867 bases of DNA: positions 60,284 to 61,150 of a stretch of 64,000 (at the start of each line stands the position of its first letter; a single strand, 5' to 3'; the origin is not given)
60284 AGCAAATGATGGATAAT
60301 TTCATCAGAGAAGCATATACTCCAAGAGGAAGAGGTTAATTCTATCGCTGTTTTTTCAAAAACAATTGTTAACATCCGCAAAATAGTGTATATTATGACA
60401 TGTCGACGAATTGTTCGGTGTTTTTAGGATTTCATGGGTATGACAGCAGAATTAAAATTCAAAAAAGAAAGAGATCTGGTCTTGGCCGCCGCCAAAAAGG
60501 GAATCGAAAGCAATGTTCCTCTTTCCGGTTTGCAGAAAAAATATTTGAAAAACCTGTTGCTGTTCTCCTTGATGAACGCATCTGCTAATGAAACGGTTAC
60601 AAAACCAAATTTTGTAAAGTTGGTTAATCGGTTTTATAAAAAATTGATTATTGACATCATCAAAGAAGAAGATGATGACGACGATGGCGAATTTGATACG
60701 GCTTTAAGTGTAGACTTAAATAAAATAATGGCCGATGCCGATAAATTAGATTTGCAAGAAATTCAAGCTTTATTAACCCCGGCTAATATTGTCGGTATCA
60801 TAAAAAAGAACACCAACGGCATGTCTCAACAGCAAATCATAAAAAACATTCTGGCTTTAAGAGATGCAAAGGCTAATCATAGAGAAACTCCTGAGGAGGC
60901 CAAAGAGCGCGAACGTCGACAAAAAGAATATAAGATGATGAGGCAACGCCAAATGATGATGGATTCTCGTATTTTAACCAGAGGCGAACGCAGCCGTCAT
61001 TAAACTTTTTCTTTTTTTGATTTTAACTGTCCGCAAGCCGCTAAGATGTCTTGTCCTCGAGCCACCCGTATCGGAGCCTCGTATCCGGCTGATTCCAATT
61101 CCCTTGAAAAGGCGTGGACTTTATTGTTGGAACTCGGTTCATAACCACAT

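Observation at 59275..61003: RppH (IalA homologue) fused to a novel ~190-aa domain that is tandemly duplicated as a separate gene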

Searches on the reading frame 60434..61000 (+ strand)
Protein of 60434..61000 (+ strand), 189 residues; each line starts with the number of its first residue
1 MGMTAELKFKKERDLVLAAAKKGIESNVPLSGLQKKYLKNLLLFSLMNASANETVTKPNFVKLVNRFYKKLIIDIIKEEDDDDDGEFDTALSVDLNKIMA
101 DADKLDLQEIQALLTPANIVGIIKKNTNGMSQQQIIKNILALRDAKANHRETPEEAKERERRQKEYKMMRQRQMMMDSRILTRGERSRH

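Call 4: search_protein_families(library=pfam, proteins=[window:60434-61000:+], max_evalue=1)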
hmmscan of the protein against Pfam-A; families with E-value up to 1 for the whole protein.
window:60434-61000:+ (189 aa): 0 families

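Call 5: search_protein_families(library=ncbifam, proteins=[window:60434-61000:+], max_evalue=1)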
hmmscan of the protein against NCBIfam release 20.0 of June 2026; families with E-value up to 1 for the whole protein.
window:60434-61000:+ (189 aa): 0 families

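Call 6: find_homologous_proteins(query=window:60434-61000:+)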
Query window:60434-61000:+ (189 aa): 94 proteins with E <= 0.001 among 505 candidates.
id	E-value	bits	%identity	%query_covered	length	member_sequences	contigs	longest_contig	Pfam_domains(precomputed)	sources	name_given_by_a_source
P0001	2.4e-111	387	100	99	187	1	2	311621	-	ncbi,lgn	-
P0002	9.6e-100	349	90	99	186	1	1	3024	-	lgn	-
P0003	1.1e-67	245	64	96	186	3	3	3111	-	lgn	-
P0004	3.2e-66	240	65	99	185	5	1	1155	-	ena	-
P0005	4.9e-66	239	67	93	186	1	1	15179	-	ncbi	-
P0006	7.5e-66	239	65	98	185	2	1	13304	-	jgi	-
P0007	8.7e-66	239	64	96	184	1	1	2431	-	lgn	-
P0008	9.1e-66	239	61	96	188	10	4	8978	-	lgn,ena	-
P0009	7.3e-65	236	64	93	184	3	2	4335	-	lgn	-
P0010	1.9e-64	234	61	96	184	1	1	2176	-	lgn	-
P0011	2.1e-63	231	60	96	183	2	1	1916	-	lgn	-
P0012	4.9e-63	230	62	96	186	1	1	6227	-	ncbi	-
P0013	4.0e-62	227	63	96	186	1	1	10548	-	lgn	-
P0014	1.5e-61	225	59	96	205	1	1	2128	-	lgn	-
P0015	1.1e-60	222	60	93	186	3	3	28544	-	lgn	-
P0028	6.5e-59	216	61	89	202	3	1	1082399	-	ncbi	ncbi:MAG: hypothetical protein ACLU99_00660 [Alphaproteobacteria bacterium]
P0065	2.6e-47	179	52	80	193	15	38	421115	-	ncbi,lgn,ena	-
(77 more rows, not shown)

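Call 12: find_encoding_contigs(protein=P0028, flank=5000, max_places=2)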
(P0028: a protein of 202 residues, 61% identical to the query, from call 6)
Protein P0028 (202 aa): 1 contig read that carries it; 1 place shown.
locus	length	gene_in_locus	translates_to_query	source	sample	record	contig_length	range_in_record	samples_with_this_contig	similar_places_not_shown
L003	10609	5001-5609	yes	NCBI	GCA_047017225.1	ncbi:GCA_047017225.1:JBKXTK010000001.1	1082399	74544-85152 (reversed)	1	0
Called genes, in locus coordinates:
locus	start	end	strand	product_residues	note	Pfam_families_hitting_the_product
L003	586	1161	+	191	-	-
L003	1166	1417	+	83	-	-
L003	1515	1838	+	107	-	PF01551:Peptidase_M23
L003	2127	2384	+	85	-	PF00595:PDZ, PF13180:PDZ_2, PF17820:PDZ_6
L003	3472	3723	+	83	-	-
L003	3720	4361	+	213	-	PF04748:Polysacc_deac_2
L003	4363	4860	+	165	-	PF00293:NUDIX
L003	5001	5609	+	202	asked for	-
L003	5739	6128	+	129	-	-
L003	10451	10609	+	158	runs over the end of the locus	PF00583:Acetyltransf_1, PF13673:Acetyltransf_10, PF13508:Acetyltransf_7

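Call 13: find_encoding_contigs(protein=P0065, flank=5000, max_places=2)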
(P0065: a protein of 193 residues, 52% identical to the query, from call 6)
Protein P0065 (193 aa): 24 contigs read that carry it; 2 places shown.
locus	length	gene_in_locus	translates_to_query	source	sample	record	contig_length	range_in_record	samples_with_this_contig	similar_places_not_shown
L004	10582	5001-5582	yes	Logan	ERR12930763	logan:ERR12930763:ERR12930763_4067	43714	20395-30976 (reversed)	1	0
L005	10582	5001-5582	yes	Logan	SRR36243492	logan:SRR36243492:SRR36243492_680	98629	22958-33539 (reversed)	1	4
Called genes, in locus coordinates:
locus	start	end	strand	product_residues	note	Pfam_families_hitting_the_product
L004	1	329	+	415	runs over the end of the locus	PF01551:Peptidase_M23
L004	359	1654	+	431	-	PF22694:CtpB_N-like, PF00595:PDZ, PF13180:PDZ_2, PF17820:PDZ_6, PF03572:Peptidase_S41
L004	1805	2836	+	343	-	PF04748:Polysacc_deac_2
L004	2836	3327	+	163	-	PF00293:NUDIX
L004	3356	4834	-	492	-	-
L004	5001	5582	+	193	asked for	-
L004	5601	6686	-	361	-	PF21016:RlmN_N, PF04055:Radical_SAM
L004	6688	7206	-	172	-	PF06776:IalB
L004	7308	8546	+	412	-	PF01743:PolyA_pol, PF12627:PolyA_pol_RNAbd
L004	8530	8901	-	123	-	PF02021:UPF0102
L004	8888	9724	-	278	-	PF00590:TP_methylase, PF23016:RsmI_C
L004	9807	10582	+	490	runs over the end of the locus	PF04348:LppC, PF13458:Peripla_BP_6, PF01094:ANF_receptor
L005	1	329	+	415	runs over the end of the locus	PF01551:Peptidase_M23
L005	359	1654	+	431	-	PF22694:CtpB_N-like, PF00595:PDZ, PF13180:PDZ_2, PF17820:PDZ_6, PF03572:Peptidase_S41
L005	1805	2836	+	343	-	PF04748:Polysacc_deac_2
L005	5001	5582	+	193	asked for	-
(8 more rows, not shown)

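Call 14: find_encoding_contigs(protein=P0005, flank=5000, max_places=2)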
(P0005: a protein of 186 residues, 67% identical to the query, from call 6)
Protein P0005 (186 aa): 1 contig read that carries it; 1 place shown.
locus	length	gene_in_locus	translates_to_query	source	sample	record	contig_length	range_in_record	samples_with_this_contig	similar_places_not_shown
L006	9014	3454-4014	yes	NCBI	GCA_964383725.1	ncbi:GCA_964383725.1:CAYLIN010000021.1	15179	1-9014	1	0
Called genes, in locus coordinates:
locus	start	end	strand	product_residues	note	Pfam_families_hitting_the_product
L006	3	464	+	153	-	?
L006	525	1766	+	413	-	PF22694:CtpB_N-like, PF00595:PDZ, PF13180:PDZ_2, PF17820:PDZ_6, PF03572:Peptidase_S41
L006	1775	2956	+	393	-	PF04748:Polysacc_deac_2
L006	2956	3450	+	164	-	PF00293:NUDIX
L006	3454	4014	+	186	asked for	-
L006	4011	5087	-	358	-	PF21016:RlmN_N, PF04055:Radical_SAM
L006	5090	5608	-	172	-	PF06776:IalB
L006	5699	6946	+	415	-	PF01743:PolyA_pol, PF12627:PolyA_pol_RNAbd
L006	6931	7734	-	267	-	-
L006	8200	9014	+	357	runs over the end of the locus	PF00589:Phage_integrase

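Call 18: find_encoding_contigs(protein=P0002, flank=5000, max_places=2)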
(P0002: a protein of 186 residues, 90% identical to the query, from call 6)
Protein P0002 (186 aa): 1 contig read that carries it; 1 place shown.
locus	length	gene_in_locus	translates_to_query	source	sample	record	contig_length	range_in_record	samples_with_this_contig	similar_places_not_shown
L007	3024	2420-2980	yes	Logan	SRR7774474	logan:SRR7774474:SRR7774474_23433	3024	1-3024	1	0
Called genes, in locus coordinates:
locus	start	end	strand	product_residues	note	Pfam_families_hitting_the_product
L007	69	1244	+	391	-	PF04748:Polysacc_deac_2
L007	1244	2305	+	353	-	PF00293:NUDIX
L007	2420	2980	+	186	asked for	-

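Call 19: find_encoding_contigs(protein=P0008, flank=5000, max_places=3)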
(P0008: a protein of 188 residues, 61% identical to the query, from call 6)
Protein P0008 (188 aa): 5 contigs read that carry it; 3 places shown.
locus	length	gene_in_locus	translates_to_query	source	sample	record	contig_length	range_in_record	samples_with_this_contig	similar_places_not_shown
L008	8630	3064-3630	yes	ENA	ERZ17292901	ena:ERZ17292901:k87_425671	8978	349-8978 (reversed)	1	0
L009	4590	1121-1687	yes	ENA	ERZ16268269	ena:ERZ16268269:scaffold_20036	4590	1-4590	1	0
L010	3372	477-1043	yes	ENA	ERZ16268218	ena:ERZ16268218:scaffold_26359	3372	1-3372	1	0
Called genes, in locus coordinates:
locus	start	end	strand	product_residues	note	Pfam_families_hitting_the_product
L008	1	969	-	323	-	?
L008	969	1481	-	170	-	PF06776:IalB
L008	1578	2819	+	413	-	PF01743:PolyA_pol, PF12627:PolyA_pol_RNAbd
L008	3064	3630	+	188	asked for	-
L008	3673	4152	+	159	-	-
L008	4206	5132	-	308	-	PF25025:EF-Ts_N (weak), PF00889:EF_TS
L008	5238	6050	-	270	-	PF00318:Ribosomal_S2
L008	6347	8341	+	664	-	PF02518:HATPase_c, PF00204:DNA_gyraseB, PF01751:Toprim, PF00986:DNA_gyraseB_C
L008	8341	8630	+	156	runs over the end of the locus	PF00583:Acetyltransf_1, PF13673:Acetyltransf_10, PF13508:Acetyltransf_7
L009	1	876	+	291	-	?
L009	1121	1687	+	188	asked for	-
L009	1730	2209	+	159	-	-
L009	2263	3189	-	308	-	PF25025:EF-Ts_N (weak), PF00889:EF_TS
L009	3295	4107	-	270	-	PF00318:Ribosomal_S2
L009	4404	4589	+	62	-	?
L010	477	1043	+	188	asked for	-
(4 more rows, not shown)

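Call 25: predict_structure(alignment_id=A1)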
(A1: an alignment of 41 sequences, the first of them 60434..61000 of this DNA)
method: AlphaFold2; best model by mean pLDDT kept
length: 189 residues; sequences in the alignment: 41
mean_pLDDT: 80.7   pTM: 0.66
mean pLDDT of the five models: 80.7, 79.9, 79.5, 79.3, 79.1
residues with pLDDT >= 90: 73; 70-90: 72; 50-70: 35; < 50: 9
segments of 3 or more residues with pLDDT < 50: 1-4, 187-189
pLDDT, mean of each block of 10 residues (from residue 1): 60 91 93 94 92 87 94 80 71 93 89 91 80 74 60 70 84 73 53
secondary structure, 60 per line:
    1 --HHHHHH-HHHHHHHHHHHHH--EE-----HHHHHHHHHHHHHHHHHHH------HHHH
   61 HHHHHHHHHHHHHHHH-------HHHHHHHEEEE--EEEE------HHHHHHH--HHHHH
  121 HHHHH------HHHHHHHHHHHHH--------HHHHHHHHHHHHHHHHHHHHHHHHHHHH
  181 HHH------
elements in order: H3-8 H10-22 H32-50 H57-76 H84-90 E91-94 E97-100 H107-113 H116-125 H132-144 H153-183

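Call 31: fold_search(model_id=the predicted structure, library=pdb)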
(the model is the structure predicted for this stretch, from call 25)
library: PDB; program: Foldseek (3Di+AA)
matches with E <= 10: 132; with E <= 0.001: 0
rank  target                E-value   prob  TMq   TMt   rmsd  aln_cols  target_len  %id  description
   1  2jps_MODEL_1_A        4.5e-01  0.30  0.22  0.34  10.9       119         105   10  NAB2 N-terminal domain (released 2008-03-18)
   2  3q1o_A                1.2e+00  0.13  0.25  0.17  13.8       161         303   12  Crystal structure of geranyltransferase from helicobacter pylori complexed with magnesium and isoprenyl diphosphate (released 2011-01-12)
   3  5awz                  1.2e+00  0.03  0.13  0.11  16.6       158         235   11  Crystal Structure of the Cell-Free Synthesized Membrane Protein, Acetabularia Rhodopsin I, at 1.57 angstrom (released 2015-08-26)
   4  5e8h_B                1.3e+00  0.07  0.19  0.15  13.8       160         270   14  Crystal structure of geranylfarnesyl pyrophosphate synthases 2 from Arabidopsis thaliana (released 2015-11-11)
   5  3tc1_B                1.5e+00  0.08  0.18  0.13  14.6       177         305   12  Crystal Structure of Octaprenyl Pyrophosphate Synthase from Helicobacter pylori (released 2011-08-31)
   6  3llw_A                1.8e+00  0.11  0.25  0.18  13.9       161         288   12  Crystal structure of geranyltransferase from helicobacter pylori 26695 (released 2010-03-31)
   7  3q1o_D                1.9e+00  0.09  0.23  0.17  13.8       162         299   12  Crystal structure of geranyltransferase from helicobacter pylori complexed with magnesium and isoprenyl diphosphate (released 2011-01-12)
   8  8vc5_A                2.1e+00  0.09  0.24  0.11  13.1       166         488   13  Crystal structure of glutamyl-tRNA synthetase GluRS from Pseudomonas aeruginosa (Zinc bound) (released 2023-12-27)
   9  1orj_D                2.1e+00  0.08  0.17  0.23  17.0       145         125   12  FLAGELLAR EXPORT CHAPERONE (released 2003-09-16)
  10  2n39_MODEL_1_A        2.2e+00  0.11  0.21  0.32  12.4       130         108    8  NMR solution structure of a C-terminal domain of the chromodomain helicase DNA-binding protein 1 (released 2016-06-01)
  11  2gsl_A                2.3e+00  0.14  0.26  0.37  10.0       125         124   12  X-Ray Crystal Structure of Protein FN1578 from Fusobacterium nucleatum. Northeast Structural Genomics Consortium Targe (released 2006-05-09)
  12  9bj5_B                2.4e+00  0.07  0.23  0.27  10.2       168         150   12  Crystal structure of the HEPN family member AbiV (P212121 space group) (released 2025-08-13)
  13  5ax0                  2.4e+00  0.02  0.13  0.11  16.6       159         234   11  Crystal Structure of the Cell-Free Synthesized Membrane Protein, Acetabularia Rhodopsin I, at 1.52 angstrom (released 2015-08-26)
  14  5b0l_B                2.6e+00  0.06  0.18  0.12  12.4       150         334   11  Structure of MoeN5-Sso7d fusion protein in complex with beta-nonyl glucoside (released 2016-03-23)
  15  5tgt_B                2.6e+00  0.06  0.19  0.10  13.5       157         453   13  Crystal structure of glytamyl-tRNA synthetase GluRS from Pseudomonas aeruginosa (released 2016-10-12)
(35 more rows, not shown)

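Call 33: search_protein_representatives(alignment_id=A1)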
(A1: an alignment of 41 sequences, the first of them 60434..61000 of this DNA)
Query: 41 sequences, 187 profile positions. Proteins with E-value up to 0.001 (for the whole library): 37; up to 1e-10: 25; up to 1e-30: 16. The best 37 are listed.
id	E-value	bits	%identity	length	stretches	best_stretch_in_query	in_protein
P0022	4.4e-79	280.5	-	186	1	1-182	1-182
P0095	1.6e-72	259.1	-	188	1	1-183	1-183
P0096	1.6e-64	233.0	-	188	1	3-184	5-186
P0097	3.9e-56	205.6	-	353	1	4-181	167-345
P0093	6.8e-56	204.9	-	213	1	3-183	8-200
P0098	5.1e-53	195.5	-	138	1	3-138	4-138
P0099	5.5e-51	188.9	-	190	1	2-177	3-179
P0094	1.5e-46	174.4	-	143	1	45-184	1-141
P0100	6.6e-41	156.0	-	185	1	4-167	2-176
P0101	1.0e-40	155.4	-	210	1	4-182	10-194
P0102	1.9e-40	154.5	-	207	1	6-171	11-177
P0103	5.2e-38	146.6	-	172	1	4-174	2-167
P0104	5.3e-37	143.3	-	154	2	61-160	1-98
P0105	5.9e-35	136.6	-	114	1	78-187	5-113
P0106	1.7e-34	135.1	-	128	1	4-108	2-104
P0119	4.0e-08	49.1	-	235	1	10-126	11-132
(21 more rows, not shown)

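Call 34: find_related_loci(query=A1, collection=genome_contigs, flank=4000)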
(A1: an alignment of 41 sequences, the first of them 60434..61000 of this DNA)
Query A1 (189 aa) in genome_contigs; peptide patterns used: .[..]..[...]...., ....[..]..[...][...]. (x = any residue, [..] = any of these).
369 stretches matched a pattern; 63 encode a relative of the query (tblastn E <= 1e-3); 62 distinct loci.
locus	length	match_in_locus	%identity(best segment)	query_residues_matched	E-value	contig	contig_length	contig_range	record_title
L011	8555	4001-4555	65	3-189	1e-73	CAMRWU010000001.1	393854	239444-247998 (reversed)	MAG TPA_asm: uncultured proteobacterium isolate SRR13573577_bin.13_metawrap_v1.3_MAG genome assembly, contig: NODE.1_len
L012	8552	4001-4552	61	8-188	3e-70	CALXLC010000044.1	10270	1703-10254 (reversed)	MAG: uncultured Alphaproteobacteria bacterium isolate E27__bin196 genome assembly, contig: E27__k127_7028073, whole geno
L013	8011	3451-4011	64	2-189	2e-68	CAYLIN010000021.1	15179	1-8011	MAG TPA_asm: uncultured Azospirillaceae bacterium isolate SRP199465_co2_209 genome assembly, contig: NODE_11914_length_1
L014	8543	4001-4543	61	8-188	2e-65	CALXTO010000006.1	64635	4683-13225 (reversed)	MAG: uncultured Alphaproteobacteria bacterium isolate BRZ_CT__bin33 genome assembly, contig: BRZ_CT__NODE_746_length_646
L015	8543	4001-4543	60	8-188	1e-64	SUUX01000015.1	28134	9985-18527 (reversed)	MAG: Alphaproteobacteria bacterium isolate SIG57 NODE_33943_length_28134_cov_6.982969, whole genome shotgun sequence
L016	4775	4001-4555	59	3-188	3e-64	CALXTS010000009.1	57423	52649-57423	MAG: uncultured Alphaproteobacteria bacterium isolate BRZ_SL__bin119 genome assembly, contig: BRZ_SL__NODE_682_length_57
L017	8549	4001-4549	60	8-188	9e-64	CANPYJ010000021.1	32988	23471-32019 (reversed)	MAG: uncultured Alphaproteobacteria bacterium isolate Lapin-004__bin38 genome assembly, contig: Lapin-004__NODE_1567_len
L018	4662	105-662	59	8-189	9e-62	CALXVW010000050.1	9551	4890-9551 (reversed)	MAG: uncultured Alphaproteobacteria bacterium isolate E40__bin9 genome assembly, contig: E40__k127_894124, whole genome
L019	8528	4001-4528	60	3-177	8e-62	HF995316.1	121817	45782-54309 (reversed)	Proteobacteria bacterium CAG:495 genomic scaffold, scf111, whole genome shotgun sequence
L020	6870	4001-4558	57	4-188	3e-61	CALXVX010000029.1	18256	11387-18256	MAG: uncultured Alphaproteobacteria bacterium isolate E21__bin46 genome assembly, contig: E21__k127_647237, whole genome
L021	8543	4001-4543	57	6-186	5e-61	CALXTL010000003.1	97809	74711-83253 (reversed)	MAG: uncultured Alphaproteobacteria bacterium isolate BRZ_KN__bin99 genome assembly, contig: BRZ_KN__NODE_212_length_978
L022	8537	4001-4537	59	6-188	1e-60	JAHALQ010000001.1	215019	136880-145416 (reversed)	MAG: Proteobacteria bacterium isolate L3_072_000M1_dasL3_072_000M1_concoct_80 L3_072_000M1_scaffold_12, whole genome sho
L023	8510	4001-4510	56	8-177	1e-60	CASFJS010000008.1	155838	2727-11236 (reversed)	uncultured proteobacterium isolate B35_L4_330330_idba_bin.27 genome assembly, contig: B35_L4_330330_idba_bin.27.fa_scaff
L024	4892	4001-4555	59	3-186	1e-60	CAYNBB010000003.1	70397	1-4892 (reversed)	MAG TPA_asm: uncultured Azospirillaceae bacterium isolate SRP225648_co1_885 genome assembly, contig: NODE_576_length_703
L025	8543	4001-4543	59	6-188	1e-59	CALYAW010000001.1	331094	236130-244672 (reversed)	MAG: uncultured Alphaproteobacteria bacterium isolate BRZ_DM__bin108 genome assembly, contig: BRZ_DM__NODE_18_length_331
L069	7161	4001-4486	49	8-161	6e-42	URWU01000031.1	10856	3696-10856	uncultured Alphaproteobacteria bacterium isolate UMGS1426 genome assembly, contig: NODE_646_length_10856_cov_5.285251, w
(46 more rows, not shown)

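Call 55: find_encoding_contigs(protein=P0119, flank=4000, max_places=2)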
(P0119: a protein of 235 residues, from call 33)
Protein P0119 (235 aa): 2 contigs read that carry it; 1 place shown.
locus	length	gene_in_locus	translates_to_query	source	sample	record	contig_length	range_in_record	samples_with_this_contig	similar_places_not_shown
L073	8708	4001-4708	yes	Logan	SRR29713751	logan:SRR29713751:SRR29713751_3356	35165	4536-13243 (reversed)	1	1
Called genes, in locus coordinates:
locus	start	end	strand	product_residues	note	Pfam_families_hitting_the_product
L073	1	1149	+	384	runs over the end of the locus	PF04748:Polysacc_deac_2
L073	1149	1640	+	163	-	PF00293:NUDIX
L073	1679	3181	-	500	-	-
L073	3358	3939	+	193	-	-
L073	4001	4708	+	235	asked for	-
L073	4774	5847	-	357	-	PF21016:RlmN_N, PF04055:Radical_SAM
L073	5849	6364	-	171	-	PF06776:IalB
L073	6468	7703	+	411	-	PF01743:PolyA_pol, PF12627:PolyA_pol_RNAbd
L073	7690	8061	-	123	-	PF02021:UPF0102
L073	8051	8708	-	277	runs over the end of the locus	PF00590:TP_methylase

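Call 60: search_solved_structures(query=A1, max_evalue=10)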
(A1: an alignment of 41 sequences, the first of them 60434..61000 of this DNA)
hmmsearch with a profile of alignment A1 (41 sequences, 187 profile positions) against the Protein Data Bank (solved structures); distinct sequences matched with E-value up to 10: 4.
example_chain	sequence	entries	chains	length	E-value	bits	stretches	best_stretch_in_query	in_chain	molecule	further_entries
7l1k_B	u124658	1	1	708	0.062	15.8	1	3-44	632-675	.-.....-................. 35, NatC auxiliary subunit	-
8p49_A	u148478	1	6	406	0.79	12.2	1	6-47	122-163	Q8U0N8 protein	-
5a3f_A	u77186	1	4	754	2.2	10.8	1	85-170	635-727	DYNAMIN 3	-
6r7t_B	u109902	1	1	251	4.1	9.9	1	40-78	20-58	Melanoma-associated antigen B1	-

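Call 61: search_protein_families(library=pfam, alignment_id=A1, max_evalue=1)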
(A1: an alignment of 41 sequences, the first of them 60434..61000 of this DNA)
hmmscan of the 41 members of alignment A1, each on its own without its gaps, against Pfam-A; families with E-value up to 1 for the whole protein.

A. member 1, window:60434-61000:+ (189 aa): 0 families

B. families by the number of members that match (of 41 scanned): 36 families (the first 25 are shown)
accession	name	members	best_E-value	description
PF02212.23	GED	5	0.0044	Dynamin GTPase effector domain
PF07319.16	DnaI_N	5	0.0057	Primosomal protein DnaI N-terminus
PF18659.6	CelTOS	4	0.0031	Cell-traversal protein for ookinetes and sporozoites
PF25765.1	PLK4_bind_CEP192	4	0.012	CEP192, PLK4 binding region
PF08910.15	Aida_N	3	0.031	Aida N-terminus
PF12752.12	SUZ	2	0.018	SUZ domain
PF07565.18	Band_3_cyto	2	0.03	Band 3 cytoplasmic domain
PF03345.20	OST48_N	2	0.059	OST48, N-terminal domain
PF20266.3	Mab-21_C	2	0.063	Mab-21 protein HhH/H2TH-like domain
PF00690.31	Cation_ATPase_N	2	0.12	Cation transporter/ATPase, N-terminus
PF19914.5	WEF-hand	2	0.33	Wolframin EF-hand domain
PF24901.1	HTH_MCM7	2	0.48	DNA replication licensing factor MCM7, winged helix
PF12319.13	TryThrA_C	1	0.0074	Tryptophan-Threonine-rich plasmodium antigen C terminal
PF18081.7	FANC_SAP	1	0.014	Fanconi anemia-associated nuclease SAP domain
PF22493.2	PUF_NOP9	1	0.016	NOP9-like PUF repeat domain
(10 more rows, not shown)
